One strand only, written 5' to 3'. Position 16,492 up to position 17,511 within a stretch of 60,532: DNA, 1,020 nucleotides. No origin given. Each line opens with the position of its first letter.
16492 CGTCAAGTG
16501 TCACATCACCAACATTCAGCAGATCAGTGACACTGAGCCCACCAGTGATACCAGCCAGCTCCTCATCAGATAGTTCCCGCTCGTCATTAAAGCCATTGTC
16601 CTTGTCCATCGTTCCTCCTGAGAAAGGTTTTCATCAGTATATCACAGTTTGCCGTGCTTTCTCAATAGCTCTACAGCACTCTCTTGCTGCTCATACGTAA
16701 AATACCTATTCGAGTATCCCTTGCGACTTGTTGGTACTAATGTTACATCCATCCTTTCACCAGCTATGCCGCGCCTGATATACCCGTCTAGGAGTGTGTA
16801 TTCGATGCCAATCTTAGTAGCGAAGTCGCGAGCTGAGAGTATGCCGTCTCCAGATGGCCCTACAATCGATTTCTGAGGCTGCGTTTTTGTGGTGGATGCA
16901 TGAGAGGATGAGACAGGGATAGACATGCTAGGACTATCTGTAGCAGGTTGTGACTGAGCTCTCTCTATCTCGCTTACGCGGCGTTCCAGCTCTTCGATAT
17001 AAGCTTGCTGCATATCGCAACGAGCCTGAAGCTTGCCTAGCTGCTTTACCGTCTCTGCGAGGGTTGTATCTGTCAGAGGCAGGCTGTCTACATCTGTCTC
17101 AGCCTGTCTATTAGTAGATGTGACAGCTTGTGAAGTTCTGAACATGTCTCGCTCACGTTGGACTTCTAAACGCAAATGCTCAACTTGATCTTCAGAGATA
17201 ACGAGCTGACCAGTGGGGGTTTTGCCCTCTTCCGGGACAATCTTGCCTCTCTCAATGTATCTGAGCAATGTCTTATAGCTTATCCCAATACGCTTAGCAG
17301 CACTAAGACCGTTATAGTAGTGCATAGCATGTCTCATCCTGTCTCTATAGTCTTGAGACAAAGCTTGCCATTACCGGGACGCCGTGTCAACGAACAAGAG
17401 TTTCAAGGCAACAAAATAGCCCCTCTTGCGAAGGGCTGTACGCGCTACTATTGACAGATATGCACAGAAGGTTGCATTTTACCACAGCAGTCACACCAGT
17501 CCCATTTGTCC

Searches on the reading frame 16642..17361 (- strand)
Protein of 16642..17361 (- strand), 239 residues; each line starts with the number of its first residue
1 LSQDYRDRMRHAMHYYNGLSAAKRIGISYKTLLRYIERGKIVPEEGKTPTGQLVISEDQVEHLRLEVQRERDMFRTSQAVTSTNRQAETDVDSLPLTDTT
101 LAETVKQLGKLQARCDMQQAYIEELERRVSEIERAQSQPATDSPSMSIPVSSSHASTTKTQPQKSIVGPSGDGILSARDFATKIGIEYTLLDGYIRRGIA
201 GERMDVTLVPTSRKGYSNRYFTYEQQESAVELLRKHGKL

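Call 30: find_related_loci(query=window:16642-17361:-, collection=viral_contigs, flank=6000)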
Query window:16642-17361:- (239 aa) in viral_contigs; peptide patterns used: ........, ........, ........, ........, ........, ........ (x = any residue, [..] = any of these).
10 stretches matched a pattern, but none encodes a relative of the query by tblastn (E <= 1e-3).

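Call 35: search_protein_families(library=pfam, proteins=[window:16642-17361:-], max_evalue=0.05)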
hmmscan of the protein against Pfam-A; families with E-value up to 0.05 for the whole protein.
window:16642-17361:- (239 aa): 4 families
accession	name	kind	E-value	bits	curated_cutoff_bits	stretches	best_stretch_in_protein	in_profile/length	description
PF13411.12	MerR_1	-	4.1e-05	24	21.6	1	21-65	6-48/69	MerR HTH family regulatory protein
PF00376.29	MerR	-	0.00033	20.8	28.2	1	21-51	5-34/38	MerR family regulatory protein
PF12728.13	HTH_17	-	0.0019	18.8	27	1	21-62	7-45/51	Helix-turn-helix domain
PF13338.12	AbiEi_4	-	0.0065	17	25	0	22-42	19-39/49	Transcriptional regulator, AbiEi antitoxin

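Call 36: search_protein_families(library=phrogs, proteins=[window:16642-17361:-], max_evalue=0.01)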
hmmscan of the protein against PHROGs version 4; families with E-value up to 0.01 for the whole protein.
window:16642-17361:- (239 aa): 3 families
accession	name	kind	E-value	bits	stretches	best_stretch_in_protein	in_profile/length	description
phrog_66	-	integration and excision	7e-06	26.9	1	21-90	99-166/412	excisionase and transcriptional regulator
phrog_6620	-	integration and excision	0.00012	22.7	1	21-73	7-58/201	transposase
phrog_597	-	DNA, RNA and nucleotide metabolism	0.00094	20.2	0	6-47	103-138/200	DNA binding protein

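Call 66: find_homologous_proteins(query=window:16642-17325:-, max_evalue=0.001)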
Query window:16642-17325:- (227 aa): 37 proteins with E <= 0.001 among 448 candidates.
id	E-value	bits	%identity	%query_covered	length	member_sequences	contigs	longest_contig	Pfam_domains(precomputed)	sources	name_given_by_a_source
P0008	2.3e-141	486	100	100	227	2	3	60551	PF13411.13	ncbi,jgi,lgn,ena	-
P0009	2.9e-70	254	57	100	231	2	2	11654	-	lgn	-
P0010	1.5e-64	235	53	100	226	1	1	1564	-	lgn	-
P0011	1.6e-63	232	56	100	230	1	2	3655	-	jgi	jgi:DNA-binding transcriptional MerR regulator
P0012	1.6e-55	206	50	99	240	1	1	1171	-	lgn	-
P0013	1.3e-46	177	45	97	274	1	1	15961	-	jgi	jgi:hypothetical protein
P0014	1.7e-46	177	44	100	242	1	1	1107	-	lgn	-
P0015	1.2e-41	161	44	100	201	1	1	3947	-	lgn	-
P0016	2.3e-38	150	43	100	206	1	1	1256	-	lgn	-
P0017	3.1e-36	143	44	100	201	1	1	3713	-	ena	-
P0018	1.7e-35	141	43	94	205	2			PF13411.13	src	-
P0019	3.5e-31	127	41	100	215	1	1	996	PF12728.14,PF00376.30,PF13411.13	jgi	jgi:DNA-binding transcriptional MerR regulator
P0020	4.1e-31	126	41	100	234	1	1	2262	PF12728.14,PF13411.13,PF04102.18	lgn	-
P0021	5.5e-31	126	42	100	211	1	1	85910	PF12728.14,PF00376.30,PF13411.13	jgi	jgi:DNA-binding transcriptional MerR regulator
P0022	5.1e-28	116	36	99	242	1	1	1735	-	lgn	-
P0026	1.8e-25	108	32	100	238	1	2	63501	PF12728.14,PF00376.30,PF04102.18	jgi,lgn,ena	jgi:excisionase family DNA binding protein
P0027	6.6e-25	106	52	56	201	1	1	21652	-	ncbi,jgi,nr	ncbi:MAG TPA: hypothetical protein VHV10_10840 [Ktedonobacteraceae bacterium]|jgi:hypothetical prote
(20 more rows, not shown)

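Call 67: find_encoding_contigs(protein=P0009, flank=6000, max_places=2)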
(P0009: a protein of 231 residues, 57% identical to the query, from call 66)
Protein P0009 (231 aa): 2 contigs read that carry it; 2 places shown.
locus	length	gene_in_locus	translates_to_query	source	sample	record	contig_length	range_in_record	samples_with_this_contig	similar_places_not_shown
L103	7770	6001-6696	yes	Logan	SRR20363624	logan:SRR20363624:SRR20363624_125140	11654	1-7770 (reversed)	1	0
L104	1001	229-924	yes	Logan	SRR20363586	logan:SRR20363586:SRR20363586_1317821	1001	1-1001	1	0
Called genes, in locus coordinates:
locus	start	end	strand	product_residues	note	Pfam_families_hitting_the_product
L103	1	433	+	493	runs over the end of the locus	-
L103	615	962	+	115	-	-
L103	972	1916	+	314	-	PF01510:Amidase_2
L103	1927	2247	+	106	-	-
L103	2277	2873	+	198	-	PF13675:PilJ (weak)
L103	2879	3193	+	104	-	PF09682:Phage_holin_6_1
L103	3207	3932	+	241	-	-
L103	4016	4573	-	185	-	-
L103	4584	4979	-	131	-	-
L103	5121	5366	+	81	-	-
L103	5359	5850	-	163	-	-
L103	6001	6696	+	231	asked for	-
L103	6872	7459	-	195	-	-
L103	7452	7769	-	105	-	?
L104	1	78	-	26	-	?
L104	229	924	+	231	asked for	-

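Call 68: find_encoding_contigs(protein=P0027, flank=10000, max_places=2)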
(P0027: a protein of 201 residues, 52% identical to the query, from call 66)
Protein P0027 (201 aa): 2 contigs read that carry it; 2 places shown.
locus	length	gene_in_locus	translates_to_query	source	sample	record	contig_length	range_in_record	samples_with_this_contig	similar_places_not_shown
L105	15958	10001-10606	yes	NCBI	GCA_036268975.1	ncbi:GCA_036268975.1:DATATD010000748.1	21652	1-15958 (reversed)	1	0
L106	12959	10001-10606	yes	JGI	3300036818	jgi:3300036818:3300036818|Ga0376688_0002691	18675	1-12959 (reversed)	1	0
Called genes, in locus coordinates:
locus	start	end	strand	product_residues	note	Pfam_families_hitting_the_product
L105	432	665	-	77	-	PF12728:HTH_17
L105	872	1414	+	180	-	-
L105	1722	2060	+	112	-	-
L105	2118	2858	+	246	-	PF04098:Rad52_Rad22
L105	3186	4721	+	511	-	PF01548:DEDD_Tnp_IS110, PF02371:Transposase_20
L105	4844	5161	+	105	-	-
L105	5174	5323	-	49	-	-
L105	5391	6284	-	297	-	-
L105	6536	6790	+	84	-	-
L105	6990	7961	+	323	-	-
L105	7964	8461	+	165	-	-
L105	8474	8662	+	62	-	-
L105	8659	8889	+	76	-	-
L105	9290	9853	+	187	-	-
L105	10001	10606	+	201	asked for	-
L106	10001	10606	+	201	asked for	-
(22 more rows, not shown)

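Call 69: find_encoding_contigs(protein=P0021, flank=6000, max_places=2)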
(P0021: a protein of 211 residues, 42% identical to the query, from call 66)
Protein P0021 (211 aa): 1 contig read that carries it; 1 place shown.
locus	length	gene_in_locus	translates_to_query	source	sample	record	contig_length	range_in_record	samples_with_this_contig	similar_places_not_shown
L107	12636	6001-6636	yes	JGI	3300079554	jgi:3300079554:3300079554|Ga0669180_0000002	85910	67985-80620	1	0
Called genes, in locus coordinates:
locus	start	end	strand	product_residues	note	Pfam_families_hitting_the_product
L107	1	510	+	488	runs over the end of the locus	-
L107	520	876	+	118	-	-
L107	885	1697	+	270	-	PF01510:Amidase_2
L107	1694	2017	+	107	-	PF09682:Phage_holin_6_1 (weak)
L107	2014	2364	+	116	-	-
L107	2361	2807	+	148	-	PF01988:VIT1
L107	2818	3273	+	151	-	PF06210:DUF1003 (weak)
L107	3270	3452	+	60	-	-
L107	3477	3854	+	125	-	-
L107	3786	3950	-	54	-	-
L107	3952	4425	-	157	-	-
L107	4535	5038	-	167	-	-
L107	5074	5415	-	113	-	-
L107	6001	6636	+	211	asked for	PF13411:MerR_1 (faint), PF00376:MerR (faint), PF12728:HTH_17 (faint)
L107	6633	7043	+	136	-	-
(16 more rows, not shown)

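Call 70: find_encoding_contigs(protein=P0026, flank=6000, max_places=2)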
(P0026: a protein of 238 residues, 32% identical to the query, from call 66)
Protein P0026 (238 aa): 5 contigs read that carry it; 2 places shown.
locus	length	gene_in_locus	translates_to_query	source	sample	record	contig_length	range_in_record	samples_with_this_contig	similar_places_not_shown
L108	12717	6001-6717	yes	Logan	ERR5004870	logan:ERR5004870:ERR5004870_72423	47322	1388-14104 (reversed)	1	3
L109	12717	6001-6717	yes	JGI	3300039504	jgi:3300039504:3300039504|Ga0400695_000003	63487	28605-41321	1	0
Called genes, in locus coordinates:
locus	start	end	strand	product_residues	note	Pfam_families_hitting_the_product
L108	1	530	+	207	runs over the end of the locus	PF09643:YopX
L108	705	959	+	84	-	-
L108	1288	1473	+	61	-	-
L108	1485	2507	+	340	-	PF01510:Amidase_2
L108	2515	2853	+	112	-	-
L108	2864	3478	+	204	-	-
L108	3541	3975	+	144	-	-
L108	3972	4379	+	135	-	PF09682:Phage_holin_6_1 (weak)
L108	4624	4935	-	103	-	PF12728:HTH_17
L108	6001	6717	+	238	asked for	PF00376:MerR (weak), PF12728:HTH_17, PF04102:SlyX (faint)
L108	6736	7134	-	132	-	PF24746:DUF7694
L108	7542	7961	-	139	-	-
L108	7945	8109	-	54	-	-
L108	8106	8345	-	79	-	-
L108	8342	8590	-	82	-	-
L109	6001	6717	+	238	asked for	PF00376:MerR (weak), PF12728:HTH_17, PF04102:SlyX (faint)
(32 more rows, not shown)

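Call 73: search_protein_families(library=padloc, proteins=[window:16642-17361:-], max_evalue=0.01)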
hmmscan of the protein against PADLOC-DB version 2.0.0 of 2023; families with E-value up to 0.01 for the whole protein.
window:16642-17361:- (239 aa): 2 families
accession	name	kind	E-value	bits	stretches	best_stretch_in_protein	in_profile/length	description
PDLC04133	mad1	-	2.4e-08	32.1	1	21-64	11-51/60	mads_1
PDLC03868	LmuB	-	0.0027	14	1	57-138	403-484/1035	-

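Call 79: search_dna_similar(query=window:16642-17325:-, collection=phages, mode=protein, max_evalue=0.001, max_rows=10)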
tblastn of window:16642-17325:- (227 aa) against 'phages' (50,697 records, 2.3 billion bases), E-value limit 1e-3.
No match.
